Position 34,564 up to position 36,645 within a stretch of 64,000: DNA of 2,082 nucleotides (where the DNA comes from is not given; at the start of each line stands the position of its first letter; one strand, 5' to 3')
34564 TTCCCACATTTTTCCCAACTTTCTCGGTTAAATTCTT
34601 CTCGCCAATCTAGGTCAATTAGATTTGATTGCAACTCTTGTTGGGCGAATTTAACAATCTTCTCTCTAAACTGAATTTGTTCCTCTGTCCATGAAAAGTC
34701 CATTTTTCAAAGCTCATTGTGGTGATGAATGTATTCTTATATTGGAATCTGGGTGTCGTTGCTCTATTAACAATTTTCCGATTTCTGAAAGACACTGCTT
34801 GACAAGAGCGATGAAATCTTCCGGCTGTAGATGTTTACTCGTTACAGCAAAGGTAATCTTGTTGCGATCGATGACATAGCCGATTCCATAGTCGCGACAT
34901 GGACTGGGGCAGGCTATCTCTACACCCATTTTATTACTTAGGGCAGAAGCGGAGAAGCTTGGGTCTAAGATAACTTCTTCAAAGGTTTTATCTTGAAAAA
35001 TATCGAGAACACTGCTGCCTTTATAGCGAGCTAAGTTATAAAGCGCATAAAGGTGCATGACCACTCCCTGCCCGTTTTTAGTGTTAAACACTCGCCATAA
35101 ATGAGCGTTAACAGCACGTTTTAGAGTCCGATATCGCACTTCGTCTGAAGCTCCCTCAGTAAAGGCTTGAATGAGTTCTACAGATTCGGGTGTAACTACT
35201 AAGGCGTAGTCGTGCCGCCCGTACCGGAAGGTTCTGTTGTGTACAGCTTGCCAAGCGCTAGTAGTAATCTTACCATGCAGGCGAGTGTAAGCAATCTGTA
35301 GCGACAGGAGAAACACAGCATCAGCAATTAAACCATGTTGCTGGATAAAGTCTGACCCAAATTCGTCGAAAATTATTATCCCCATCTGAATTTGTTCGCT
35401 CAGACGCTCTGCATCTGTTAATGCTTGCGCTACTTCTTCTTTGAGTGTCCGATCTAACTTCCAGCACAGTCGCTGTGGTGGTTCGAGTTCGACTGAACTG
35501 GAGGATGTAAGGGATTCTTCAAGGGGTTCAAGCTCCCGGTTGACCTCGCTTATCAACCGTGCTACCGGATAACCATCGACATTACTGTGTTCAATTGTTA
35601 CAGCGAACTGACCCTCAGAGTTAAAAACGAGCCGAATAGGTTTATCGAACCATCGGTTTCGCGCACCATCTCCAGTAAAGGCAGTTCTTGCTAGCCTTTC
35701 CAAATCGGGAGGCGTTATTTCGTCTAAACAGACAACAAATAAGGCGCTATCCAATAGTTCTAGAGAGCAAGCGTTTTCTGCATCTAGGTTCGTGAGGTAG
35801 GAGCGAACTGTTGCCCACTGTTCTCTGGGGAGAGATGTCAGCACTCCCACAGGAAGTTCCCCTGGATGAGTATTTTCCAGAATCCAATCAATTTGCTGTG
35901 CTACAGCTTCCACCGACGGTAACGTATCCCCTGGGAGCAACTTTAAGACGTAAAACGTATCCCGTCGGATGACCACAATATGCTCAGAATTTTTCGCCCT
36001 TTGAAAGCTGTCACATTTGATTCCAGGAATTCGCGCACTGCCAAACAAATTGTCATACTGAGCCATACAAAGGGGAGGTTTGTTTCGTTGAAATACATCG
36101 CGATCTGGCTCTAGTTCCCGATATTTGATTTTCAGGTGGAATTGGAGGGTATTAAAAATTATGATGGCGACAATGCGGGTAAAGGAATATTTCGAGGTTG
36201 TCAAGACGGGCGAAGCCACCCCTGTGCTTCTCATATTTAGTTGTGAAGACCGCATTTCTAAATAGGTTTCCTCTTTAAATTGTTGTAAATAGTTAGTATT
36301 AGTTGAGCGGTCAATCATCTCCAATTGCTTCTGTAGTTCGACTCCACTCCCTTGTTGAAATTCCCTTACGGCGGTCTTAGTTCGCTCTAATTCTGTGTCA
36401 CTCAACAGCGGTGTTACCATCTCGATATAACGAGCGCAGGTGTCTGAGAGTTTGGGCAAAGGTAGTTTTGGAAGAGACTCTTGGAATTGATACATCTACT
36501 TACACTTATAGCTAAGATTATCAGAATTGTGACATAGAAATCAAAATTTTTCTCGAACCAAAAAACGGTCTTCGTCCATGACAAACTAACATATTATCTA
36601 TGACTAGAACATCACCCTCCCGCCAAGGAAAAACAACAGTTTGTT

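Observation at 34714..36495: Eukaryote-type choline/carnitine acyltransferase-family enzyme embedded in a cyanobacterial NRPS operon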

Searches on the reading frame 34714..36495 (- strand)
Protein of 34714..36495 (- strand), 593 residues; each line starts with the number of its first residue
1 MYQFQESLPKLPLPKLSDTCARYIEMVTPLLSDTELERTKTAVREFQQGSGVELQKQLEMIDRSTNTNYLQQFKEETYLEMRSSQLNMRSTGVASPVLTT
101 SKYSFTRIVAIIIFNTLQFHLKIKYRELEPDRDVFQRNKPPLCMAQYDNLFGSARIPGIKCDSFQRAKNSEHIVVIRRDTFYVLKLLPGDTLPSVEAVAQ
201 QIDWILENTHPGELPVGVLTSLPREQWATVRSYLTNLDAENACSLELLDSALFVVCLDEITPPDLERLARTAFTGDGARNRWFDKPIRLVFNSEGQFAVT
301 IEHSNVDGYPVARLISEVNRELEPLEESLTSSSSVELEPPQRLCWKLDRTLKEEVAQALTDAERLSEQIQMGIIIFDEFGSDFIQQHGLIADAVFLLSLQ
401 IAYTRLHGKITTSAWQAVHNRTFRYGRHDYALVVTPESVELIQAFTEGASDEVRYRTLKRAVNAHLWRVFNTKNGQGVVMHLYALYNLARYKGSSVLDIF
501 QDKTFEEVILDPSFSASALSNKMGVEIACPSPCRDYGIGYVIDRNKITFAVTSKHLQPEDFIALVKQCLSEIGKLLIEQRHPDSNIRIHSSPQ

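Call 5: search_protein_families(library=pfam, proteins=[window:34714-36495:-], max_evalue=0.01)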
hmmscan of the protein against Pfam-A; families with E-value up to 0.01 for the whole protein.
window:34714-36495:- (593 aa): 1 family
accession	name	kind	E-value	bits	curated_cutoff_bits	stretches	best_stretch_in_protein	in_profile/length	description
PF00755.25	Carn_acyltransf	-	9.3e-135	450.8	22.3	1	11-565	1-568/574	Choline/Carnitine o-acyltransferase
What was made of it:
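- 34714..36495 (-): cAT: stand-alone choline/carnitine-acyltransferase-fold enzyme, 593 aa. Catalytic His303 is kept. The carnitine-binding and CoA 3'-phosphate-binding residues are lost. PF00755 E 9.3e-135 (call 5).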

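Call 7: search_protein_families(library=ncbifam, proteins=[window:34714-36495:-], max_evalue=0.001)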
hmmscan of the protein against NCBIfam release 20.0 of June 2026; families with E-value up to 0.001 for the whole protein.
window:34714-36495:- (593 aa): 0 families

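Call 8: find_homologous_proteins(query=window:34714-36495:-, max_evalue=0.00001)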
Query window:34714-36495:- (593 aa): 149 proteins with E <= 0.00001 among 8000 candidates; the best 120 are listed.
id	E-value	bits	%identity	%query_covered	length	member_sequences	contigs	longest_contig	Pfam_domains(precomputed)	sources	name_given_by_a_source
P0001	0.0e+0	1326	99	100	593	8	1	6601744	PF00755.26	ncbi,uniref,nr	ncbi:choline/carnitine O-acyltransferase [Planktothrix pseudagardhii]|uniref:Choline O-acetyltransfe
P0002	0.0e+0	1162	88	100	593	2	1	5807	PF00755.26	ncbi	-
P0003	0.0e+0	1138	88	97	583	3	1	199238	PF00755.26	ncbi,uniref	ncbi:choline/carnitine O-acyltransferase [Microcoleus sp. D2_18a_B4]|uniref:choline/carnitine O-acyl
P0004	0.0e+0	1085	85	97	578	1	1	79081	PF00755.26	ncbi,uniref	ncbi:choline/carnitine O-acyltransferase [Microcoleus sp. BROC3]|uniref:choline/carnitine O-acyltran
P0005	0.0e+0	1013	78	98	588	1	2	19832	PF00755.26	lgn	-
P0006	1.1e-273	927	72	98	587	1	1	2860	PF00755.26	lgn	-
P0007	6.4e-257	872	69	97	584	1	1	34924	PF00755.26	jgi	jgi:Choline/Carnitine o-acyltransferase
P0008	2.1e-256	870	68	97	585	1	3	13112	PF00755.26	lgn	-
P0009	9.2e-250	848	67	97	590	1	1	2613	PF00755.26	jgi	jgi:hypothetical protein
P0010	3.4e-248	843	67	97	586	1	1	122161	PF00755.26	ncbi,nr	ncbi:choline/carnitine O-acyltransferase [Nostoc sp. CHAB 5844]|nr:choline/carnitine O-acyltransfera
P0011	3.6e-243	826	90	68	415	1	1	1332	PF00755.26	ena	-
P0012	1.6e-215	735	85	65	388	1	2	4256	PF00755.26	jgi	jgi:hypothetical protein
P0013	3.1e-199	681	56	97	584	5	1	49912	PF00755.26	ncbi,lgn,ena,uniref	ncbi:choline/carnitine O-acyltransferase [Coleofasciculus sp.]|uniref:choline/carnitine O-acyltransf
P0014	1.2e-198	679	56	97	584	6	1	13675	PF00755.26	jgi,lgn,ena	-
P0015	2.0e-186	639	53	98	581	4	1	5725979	PF00755.26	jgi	jgi:hypothetical protein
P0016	8.9e-183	627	51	97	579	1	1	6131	PF00755.26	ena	-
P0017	7.6e-182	624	51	97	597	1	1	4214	PF00755.26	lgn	-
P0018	1.4e-177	610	52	97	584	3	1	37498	PF00755.26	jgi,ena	jgi:hypothetical protein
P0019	1.5e-168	580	48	97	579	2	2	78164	PF00755.26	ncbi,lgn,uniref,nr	ncbi:choline/carnitine O-acyltransferase [Planktothrix sp. FACHB-1355]|uniref:Choline/carnitine O-ac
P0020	4.7e-149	516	45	97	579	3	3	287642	PF00755.26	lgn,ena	-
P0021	1.2e-148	514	44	97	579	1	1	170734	PF00755.26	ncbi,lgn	-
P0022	4.5e-148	512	44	97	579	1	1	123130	PF00755.26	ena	-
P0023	3.0e-147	510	43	97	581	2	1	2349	PF00755.26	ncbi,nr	ncbi:MAG: choline/carnitine O-acyltransferase [Rivularia sp. ALOHA_DT_140]|nr:choline/carnitine O-ac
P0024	4.3e-147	509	44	97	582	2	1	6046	PF00755.26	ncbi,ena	-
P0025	4.4e-147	509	43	97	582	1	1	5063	PF00755.26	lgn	-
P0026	8.0e-147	508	43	97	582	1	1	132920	PF00755.26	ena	-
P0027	1.5e-146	507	43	97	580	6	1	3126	PF00755.26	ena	-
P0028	2.1e-146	507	44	97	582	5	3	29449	PF00755.26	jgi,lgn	jgi:hypothetical protein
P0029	2.5e-146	507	46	97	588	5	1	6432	PF00755.26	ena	-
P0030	8.8e-146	505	43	97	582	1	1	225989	PF00755.26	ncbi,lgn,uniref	ncbi:choline/carnitine O-acyltransferase [Calothrix sp. CCY 0018]|uniref:choline/carnitine O-acyltra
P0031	1.3e-145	504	44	97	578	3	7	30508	PF00755.26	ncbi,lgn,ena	-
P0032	2.1e-145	504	44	97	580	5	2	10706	PF00755.26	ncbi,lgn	ncbi:MAG: choline/carnitine O-acyltransferase [Rivularia sp. (in: cyanobacteria)]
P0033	4.1e-145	503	44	97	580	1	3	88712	PF00755.26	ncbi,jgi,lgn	-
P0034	2.1e-144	500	43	97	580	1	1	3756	PF00755.26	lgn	-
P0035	2.4e-144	500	44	96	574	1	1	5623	PF00755.26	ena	-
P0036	1.7e-143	497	44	97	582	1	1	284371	PF00755.26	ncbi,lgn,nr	ncbi:MAG: choline/carnitine O-acyltransferase [Rivularia sp. (in: Bacteria)]|nr:choline/carnitine O-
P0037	3.5e-141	490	43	97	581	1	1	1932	PF00755.26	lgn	-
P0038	5.0e-141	489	43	97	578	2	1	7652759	PF00755.26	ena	-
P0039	6.5e-141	489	43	97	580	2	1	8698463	PF00755.26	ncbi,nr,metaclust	ncbi:Choline/Carnitine o-acyltransferase [Rivularia sp. PCC 7116]|nr:Choline/Carnitine o-acyltransfe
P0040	3.8e-140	486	42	97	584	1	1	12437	PF00755.26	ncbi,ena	-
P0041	2.5e-138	480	43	97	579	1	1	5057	PF00755.26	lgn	-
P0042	7.6e-138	479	42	97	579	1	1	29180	PF00755.26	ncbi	-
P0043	1.1e-137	478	41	97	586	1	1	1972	PF00755.26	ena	-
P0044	1.1e-137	478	43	97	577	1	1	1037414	PF00755.26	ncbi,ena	-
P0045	4.0e-137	476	44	97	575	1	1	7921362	PF00755.26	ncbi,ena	-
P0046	6.5e-137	476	41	97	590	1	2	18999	PF00755.26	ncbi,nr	ncbi:MAG: choline/carnitine O-acyltransferase [Calothrix sp. MO_167.B42]|nr:choline/carnitine O-acyl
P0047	5.8e-136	472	40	97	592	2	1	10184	PF00755.26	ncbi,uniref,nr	ncbi:choline/carnitine O-acyltransferase [Calothrix rhizosoleniae]|uniref:choline/carnitine O-acyltr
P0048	8.9e-136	472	41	97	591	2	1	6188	PF00755.26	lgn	-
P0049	1.2e-133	465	40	98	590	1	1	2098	PF00755.26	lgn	-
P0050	5.9e-132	459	40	98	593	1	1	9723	PF00755.26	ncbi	ncbi:MAG: choline/carnitine O-acyltransferase [Cyanobacteria bacterium P01_A01_bin.84]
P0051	3.7e-131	456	41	97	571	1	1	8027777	PF00755.26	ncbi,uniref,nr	ncbi:choline/carnitine O-acyltransferase [Desulfonema magnum]|uniref:Acyltransferase domain-containi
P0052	8.2e-130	452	42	97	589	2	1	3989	PF00755.26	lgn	-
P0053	1.0e-128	448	40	97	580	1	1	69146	PF00755.26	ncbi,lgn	ncbi:MAG: choline/carnitine O-acyltransferase [Cyanobacteria bacterium P01_F01_bin.13]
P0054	1.8e-128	448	44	89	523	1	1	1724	PF00755.26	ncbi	ncbi:MAG: choline/carnitine O-acyltransferase, partial [Rivularia sp. (in: cyanobacteria)]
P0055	8.6e-127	442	41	97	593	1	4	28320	PF00755.26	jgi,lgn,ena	jgi:hypothetical protein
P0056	5.0e-110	387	42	79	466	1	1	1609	PF00755.26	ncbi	ncbi:MAG: choline/carnitine O-acyltransferase, partial [Cyanobacteria bacterium J06649_11]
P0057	6.8e-73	264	32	98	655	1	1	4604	PF00755.26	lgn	-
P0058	3.1e-67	245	31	97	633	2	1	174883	PF00755.26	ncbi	ncbi:carnitine O-acetyltransferase yat1 [Balamuthia mandrillaris]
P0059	1.4e-61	227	31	97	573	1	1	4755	PF00755.26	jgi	jgi:carnitine O-acetyltransferase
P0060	2.8e-61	226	30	97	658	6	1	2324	PF00755.26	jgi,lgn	-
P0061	3.6e-61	225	30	97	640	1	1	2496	PF00755.26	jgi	jgi:carnitine O-acetyltransferase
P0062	8.2e-61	224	29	98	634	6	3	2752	PF00755.26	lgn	-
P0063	9.5e-61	224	31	98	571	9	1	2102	PF00755.26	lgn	-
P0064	1.1e-60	224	29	97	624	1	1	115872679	PF00755.26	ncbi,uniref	ncbi:carnitine O-acetyltransferase-like [Mytilus galloprovincialis]|uniref:carnitine O-acetyltransfe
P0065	1.9e-60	223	30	97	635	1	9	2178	PF00755.26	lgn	-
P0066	1.7e-58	217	29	97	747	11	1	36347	PF00755.26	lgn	-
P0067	1.7e-58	217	30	98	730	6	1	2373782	PF00755.26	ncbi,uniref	ncbi:carn-acyltransf domain-containing protein [Favolaschia claudopus]|uniref:Carn-acyltransf domain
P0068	2.3e-58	216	29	97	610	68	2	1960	PF00755.26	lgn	-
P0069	4.1e-58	215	30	94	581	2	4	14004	PF00755.26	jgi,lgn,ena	-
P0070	1.2e-57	214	28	98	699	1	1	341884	PF00755.26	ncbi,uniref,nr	ncbi:acyltransferase ChoActase/COT/CPT [Hesseltinella vesiculosa]|uniref:Acyltransferase ChoActase/C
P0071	2.1e-57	213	29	97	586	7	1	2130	PF00755.26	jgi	jgi:carnitine O-acetyltransferase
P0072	2.4e-57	213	28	98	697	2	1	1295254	PF00755.26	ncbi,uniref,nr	ncbi:acyltransferase ChoActase/COT/CPT [Absidia repens]|uniref:Acyltransferase ChoActase/COT/CPT n=1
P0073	4.8e-57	212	29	97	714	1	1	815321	PF00755.26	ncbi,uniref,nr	ncbi:acyltransferase ChoActase/COT/CPT [Rhodocollybia butyracea]|uniref:Acyltransferase ChoActase/CO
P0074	7.0e-57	211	29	97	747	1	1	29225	PF00755.26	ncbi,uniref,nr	ncbi:carnitine acetyl transferase [Hygrophoropsis aurantiaca]|uniref:Carnitine acetyl transferase n=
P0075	2.9e-56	209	29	97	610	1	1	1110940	PF00755.26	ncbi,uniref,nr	ncbi:acyltransferase ChoActase/COT/CPT [Hyaloscypha hepaticicola]|uniref:Carnitine O-acetyltransfera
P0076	2.9e-56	209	26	100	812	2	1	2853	PF00755.26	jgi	-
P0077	3.3e-56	209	29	97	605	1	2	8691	PF00755.26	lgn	-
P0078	4.3e-56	209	29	96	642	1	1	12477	PF00755.26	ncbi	ncbi:hypothetical protein AMK59_5078, partial [Oryctes borbonicus]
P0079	1.3e-55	207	30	93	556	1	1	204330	PF00755.26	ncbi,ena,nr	ncbi:Carnitine O-acetyltransferase mitochondrial [Lignoscripta atroalba]|nr:Carnitine O-acetyltransf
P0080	1.9e-55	207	29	97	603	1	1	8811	PF00755.26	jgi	jgi:carnitine O-acetyltransferase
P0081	5.1e-55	205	28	97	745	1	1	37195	PF00755.26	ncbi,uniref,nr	ncbi:carnitine acetyl transferase [Vararia minispora EC-137]|uniref:Carnitine acetyl transferase n=1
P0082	6.6e-55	205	27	97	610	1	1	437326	PF00755.26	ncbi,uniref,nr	ncbi:carnitine O-acetyltransferase CAT2 [Aspergillus glaucus CBS 516.65]|uniref:Carnitine O-acetyltr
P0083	2.3e-54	203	29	92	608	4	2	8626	PF00755.26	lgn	-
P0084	9.9e-54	201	28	96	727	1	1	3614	PF00755.26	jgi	jgi:carnitine O-acetyltransferase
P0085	1.1e-53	201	29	96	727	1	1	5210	PF00755.26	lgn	-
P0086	1.4e-53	200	29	97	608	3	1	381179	PF00755.26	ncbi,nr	ncbi:hypothetical protein LTR85_004742 [Meristemomyces frigidus]|nr:hypothetical protein LTR85_00474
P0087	1.5e-53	200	27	97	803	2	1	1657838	PF00755.26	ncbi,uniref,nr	ncbi:Putative Carnitine acetyl transferase [[Torrubiella] hemipterigena]|uniref:Putative Carnitine a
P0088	1.6e-53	200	28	98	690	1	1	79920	PF00755.26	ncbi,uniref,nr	ncbi:hypothetical protein [Absidia glauca]|uniref:Choline/carnitine acyltransferase domain-containin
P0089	3.2e-53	199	29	96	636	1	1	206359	PF00755.26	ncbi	ncbi:hypothetical protein Trydic_g21030 [Trypoxylus dichotomus]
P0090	3.4e-53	199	27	92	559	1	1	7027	PF00755.26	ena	-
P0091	5.2e-53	199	29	92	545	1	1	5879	PF00755.26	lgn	-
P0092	7.6e-53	198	29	96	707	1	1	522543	PF00755.26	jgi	jgi:carnitine O-acetyltransferase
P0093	1.3e-52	197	29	92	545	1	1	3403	PF00755.26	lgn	-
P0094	5.3e-52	195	26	98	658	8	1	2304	PF00755.26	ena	-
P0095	7.1e-52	195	27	96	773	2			PF00755.26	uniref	uniref:ARAD1A10934p n=1 Tax=Blastobotrys adeninivorans TaxID=409370 RepID=A0A060T3M5_BLAAD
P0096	1.1e-51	194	29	93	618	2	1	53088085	PF00755.26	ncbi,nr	ncbi:carnitine O-acetyltransferase isoform X2 [Neoarius graeffei]|nr:carnitine O-acetyltransferase i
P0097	1.4e-51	194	28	97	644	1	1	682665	PF00755.26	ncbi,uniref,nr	ncbi:hypothetical protein FE257_009869 [Aspergillus nanangensis]|uniref:Carnitine O-acetyltransferas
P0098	1.5e-51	194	30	85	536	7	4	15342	PF00755.26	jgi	jgi:carnitine O-acetyltransferase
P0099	3.3e-51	193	28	96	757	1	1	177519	PF00755.26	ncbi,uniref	ncbi:putative mitochondrial carnitine O-acetyltransferase [Trichomonascus vanleenenianus]|uniref:cho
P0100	4.8e-51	192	29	97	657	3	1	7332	PF00755.26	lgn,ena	-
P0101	8.5e-51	191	29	92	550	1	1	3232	PF00755.26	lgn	-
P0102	1.0e-50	191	26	97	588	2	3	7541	PF00755.26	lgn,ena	-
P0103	1.4e-50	191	28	97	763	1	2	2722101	PF00755.26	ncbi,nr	ncbi:acyltransferase ChoActase/COT/CPT [Butyriboletus roseoflavus]|nr:acyltransferase ChoActase/COT/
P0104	1.8e-50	190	26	98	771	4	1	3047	PF00755.26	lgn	-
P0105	1.9e-50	190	26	98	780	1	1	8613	PF00755.26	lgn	-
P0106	2.6e-50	190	29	93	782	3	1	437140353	PF00755.26,PF16484.11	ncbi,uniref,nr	ncbi:carnitine O-palmitoyltransferase 1, liver isoform isoform X1 [Uranotaenia lowii]|uniref:carniti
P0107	6.9e-49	185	25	97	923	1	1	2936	PF00755.26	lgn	-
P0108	1.1e-48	184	28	96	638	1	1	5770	PF00755.26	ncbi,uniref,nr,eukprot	ncbi:putative mitochondrial carnitine O-acetyltransferase [Neolecta irregularis DAH-3]|uniref:Putati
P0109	1.3e-48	184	28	96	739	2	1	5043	PF00755.26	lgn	-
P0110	2.4e-48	183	28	92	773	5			PF00755.26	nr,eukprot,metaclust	nr:PREDICTED: choline O-acetyltransferase [Tribolium castaneum]|eukprot:XP_008201281.1 PREDICTED: ch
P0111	1.7e-47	180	27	96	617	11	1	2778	PF00755.26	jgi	jgi:carnitine O-acetyltransferase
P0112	3.1e-47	179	30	77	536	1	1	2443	PF00755.26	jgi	-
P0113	4.1e-47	179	27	93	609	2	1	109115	PF00755.26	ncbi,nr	ncbi:peroxisomal carnitine O-octanoyltransferase-like isoform X2 [Actinia tenebrosa]|nr:peroxisomal 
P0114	4.3e-47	179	26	97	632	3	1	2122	PF00755.26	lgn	-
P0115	7.8e-47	178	30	47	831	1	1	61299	PF00755.26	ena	-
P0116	4.0e-46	176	26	96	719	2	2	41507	PF00755.26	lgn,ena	-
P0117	4.7e-46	176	29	93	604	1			PF00755.26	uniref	uniref:Choline/carnitine acyltransferase domain-containing protein n=1 Tax=Pygocentrus nattereri Tax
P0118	7.9e-46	175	26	93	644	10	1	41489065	PF00755.26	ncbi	ncbi:choline acetyltransferase isoform 2-T2 [Glossina fuscipes fuscipes]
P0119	1.9e-45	174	30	86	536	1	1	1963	PF00755.26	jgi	-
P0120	2.1e-45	173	28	89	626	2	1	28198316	PF00755.26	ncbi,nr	ncbi:carnitine O-acetyltransferase-like isoform X2 [Aricia agestis]|nr:carnitine O-acetyltransferase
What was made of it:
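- NCBI annotates it as 'choline/carnitine O-acyltransferase' (call 8).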

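Call 12: find_encoding_contigs(protein=P0003, flank=10000, max_places=2)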
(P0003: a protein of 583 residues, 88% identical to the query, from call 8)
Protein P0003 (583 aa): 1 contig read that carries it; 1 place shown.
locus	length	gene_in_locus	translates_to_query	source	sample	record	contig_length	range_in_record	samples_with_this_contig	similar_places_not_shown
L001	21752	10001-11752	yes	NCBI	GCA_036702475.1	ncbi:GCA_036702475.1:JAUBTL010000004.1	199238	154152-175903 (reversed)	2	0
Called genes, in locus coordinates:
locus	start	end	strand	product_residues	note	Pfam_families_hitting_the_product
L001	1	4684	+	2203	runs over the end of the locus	PF00109:ketoacyl-synt, PF02801:Ketoacyl-synt_C, PF16197:KAsynt_C_assoc, PF22336:RhiE-like_linker, PF22621:CurL-like_PKS_C, PF00698:Acyl_transf_1, PF21089:PKS_DH_N, PF14765:PS-DH, +14 more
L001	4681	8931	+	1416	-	PF18563:TubC_N, PF00668:Condensation, PF00501:AMP-binding, PF13193:AMP-binding_C, PF00550:PP-binding, PF00975:Thioesterase, PF12697:Abhydrolase_6 (faint)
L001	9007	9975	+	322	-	PF02668:TauD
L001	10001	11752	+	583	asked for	PF00755:Carn_acyltransf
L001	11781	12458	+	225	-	PF03848:TehB (weak), PF13489:Methyltransf_23, PF13847:Methyltransf_31, PF08241:Methyltransf_11, PF08242:Methyltransf_12, PF13649:Methyltransf_25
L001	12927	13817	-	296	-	-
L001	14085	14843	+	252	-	PF05023:Phytochelatin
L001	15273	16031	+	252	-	PF00589:Phage_integrase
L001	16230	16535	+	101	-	PF25164:CoiA_N (weak)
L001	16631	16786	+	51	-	-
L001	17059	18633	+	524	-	PF13655:RVT_N, PF00078:RVT_1, PF08388:GIIM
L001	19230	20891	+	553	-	PF13655:RVT_N, PF00078:RVT_1, PF08388:GIIM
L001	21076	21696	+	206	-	PF10544:T5orf172 (weak), PF13455:MUG113 (weak)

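Call 13: find_encoding_contigs(protein=P0010, flank=10000, max_places=2)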
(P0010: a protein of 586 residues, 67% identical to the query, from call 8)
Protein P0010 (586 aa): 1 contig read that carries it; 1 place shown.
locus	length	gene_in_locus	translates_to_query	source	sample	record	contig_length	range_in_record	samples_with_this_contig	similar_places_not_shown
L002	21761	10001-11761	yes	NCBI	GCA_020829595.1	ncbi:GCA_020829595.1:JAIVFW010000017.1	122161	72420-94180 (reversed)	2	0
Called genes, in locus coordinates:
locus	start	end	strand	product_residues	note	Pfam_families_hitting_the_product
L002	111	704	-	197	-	-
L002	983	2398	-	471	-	PF01063:Aminotran_4, PF00583:Acetyltransf_1, PF13673:Acetyltransf_10 (faint), PF13508:Acetyltransf_7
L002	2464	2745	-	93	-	PF01817:CM_2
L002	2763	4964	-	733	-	PF00117:GATase, PF07722:Peptidase_C26 (weak), PF04715:, PF00425:Chorismate_bind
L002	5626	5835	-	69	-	PF00793:DAHP_synth_1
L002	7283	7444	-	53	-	-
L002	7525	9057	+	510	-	PF00501:AMP-binding, PF13193:AMP-binding_C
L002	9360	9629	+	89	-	-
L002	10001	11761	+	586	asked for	PF00755:Carn_acyltransf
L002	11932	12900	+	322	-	PF00850:Hist_deacetyl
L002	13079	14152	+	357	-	PF02885:Glycos_trans_3N, PF00591:Glycos_transf_3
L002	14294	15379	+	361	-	PF08240:ADH_N, PF00107:ADH_zinc_N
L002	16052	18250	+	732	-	PF04715:, PF00425:Chorismate_bind, PF00117:GATase, PF07722:Peptidase_C26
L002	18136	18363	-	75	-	-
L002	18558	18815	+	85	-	PF03400:DDE_Tnp_IS1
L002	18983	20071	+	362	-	-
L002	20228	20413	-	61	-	PF13586:DDE_Tnp_1_2 (weak), PF01609:DDE_Tnp_1 (weak)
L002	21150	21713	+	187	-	-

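Call 14: find_encoding_contigs(protein=P0039, flank=10000, max_places=2)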
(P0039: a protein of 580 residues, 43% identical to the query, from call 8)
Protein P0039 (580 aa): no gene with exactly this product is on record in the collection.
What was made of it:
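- Tried and rejected: (8) The context look-up for Rivularia PCC 7116 (P0039) found nothing (call 14).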
